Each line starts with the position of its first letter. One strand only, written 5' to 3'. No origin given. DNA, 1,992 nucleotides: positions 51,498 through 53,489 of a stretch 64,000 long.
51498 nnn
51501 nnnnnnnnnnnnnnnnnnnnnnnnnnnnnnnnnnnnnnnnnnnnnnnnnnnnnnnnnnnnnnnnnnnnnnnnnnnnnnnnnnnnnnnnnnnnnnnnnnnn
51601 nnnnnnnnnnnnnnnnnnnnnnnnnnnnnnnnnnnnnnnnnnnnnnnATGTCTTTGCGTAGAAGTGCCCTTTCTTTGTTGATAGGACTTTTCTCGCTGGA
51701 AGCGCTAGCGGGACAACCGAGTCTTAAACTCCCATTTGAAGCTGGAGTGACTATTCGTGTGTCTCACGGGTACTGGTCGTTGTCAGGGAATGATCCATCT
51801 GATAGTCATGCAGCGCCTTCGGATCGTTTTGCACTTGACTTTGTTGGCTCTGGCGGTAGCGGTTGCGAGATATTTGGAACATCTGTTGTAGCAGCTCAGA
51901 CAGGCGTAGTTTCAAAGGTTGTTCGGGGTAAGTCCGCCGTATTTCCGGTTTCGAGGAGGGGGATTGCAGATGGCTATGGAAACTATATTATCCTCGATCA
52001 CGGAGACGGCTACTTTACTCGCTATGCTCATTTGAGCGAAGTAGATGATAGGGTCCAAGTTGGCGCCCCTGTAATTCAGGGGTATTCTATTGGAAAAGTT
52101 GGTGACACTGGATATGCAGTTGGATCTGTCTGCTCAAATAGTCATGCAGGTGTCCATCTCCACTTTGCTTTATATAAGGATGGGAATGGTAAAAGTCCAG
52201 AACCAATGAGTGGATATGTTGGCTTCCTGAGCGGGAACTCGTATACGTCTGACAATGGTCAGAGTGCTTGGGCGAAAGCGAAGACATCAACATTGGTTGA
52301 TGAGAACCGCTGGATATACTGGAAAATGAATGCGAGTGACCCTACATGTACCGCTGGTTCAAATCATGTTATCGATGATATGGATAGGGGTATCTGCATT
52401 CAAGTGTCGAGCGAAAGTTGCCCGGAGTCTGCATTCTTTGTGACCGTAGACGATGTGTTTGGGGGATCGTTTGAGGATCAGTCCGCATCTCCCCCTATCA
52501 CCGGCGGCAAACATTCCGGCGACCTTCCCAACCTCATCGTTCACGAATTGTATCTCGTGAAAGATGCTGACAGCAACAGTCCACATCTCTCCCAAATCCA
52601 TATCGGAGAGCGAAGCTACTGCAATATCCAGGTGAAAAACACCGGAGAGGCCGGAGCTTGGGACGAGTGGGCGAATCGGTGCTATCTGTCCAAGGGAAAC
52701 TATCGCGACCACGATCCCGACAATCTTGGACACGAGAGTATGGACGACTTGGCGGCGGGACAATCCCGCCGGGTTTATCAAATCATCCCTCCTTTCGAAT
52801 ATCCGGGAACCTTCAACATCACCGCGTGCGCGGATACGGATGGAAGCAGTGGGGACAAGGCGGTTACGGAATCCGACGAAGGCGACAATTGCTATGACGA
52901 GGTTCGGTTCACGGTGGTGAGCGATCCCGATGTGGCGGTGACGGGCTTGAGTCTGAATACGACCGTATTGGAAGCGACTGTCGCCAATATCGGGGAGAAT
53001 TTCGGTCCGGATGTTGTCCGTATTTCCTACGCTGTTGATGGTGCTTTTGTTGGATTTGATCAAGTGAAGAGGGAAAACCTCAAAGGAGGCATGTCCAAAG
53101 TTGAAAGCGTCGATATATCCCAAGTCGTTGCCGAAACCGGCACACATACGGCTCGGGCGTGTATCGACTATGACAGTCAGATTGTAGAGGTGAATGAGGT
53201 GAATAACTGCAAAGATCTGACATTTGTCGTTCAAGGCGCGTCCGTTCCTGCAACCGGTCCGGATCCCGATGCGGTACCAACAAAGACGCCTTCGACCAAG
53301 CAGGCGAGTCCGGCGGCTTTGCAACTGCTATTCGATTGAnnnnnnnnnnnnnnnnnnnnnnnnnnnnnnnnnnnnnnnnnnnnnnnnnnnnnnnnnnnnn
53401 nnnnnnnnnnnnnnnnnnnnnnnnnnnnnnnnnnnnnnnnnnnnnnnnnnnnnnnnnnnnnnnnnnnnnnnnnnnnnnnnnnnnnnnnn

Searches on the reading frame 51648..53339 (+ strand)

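Call 66: search_protein_families(library=pfam, proteins=[window:51648-53339:+], max_evalue=0.0001)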
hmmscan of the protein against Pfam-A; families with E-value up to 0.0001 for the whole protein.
window:51648-53339:+ (563 aa): 2 families
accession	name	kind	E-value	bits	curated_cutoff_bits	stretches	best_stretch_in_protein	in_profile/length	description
PF01551.29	Peptidase_M23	-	3.2e-18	66.2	28.7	1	77-180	13-92/96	Peptidase family M23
PF07705.17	CARDB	-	3.1e-15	56.6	22.7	1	438-522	20-99/101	CARDB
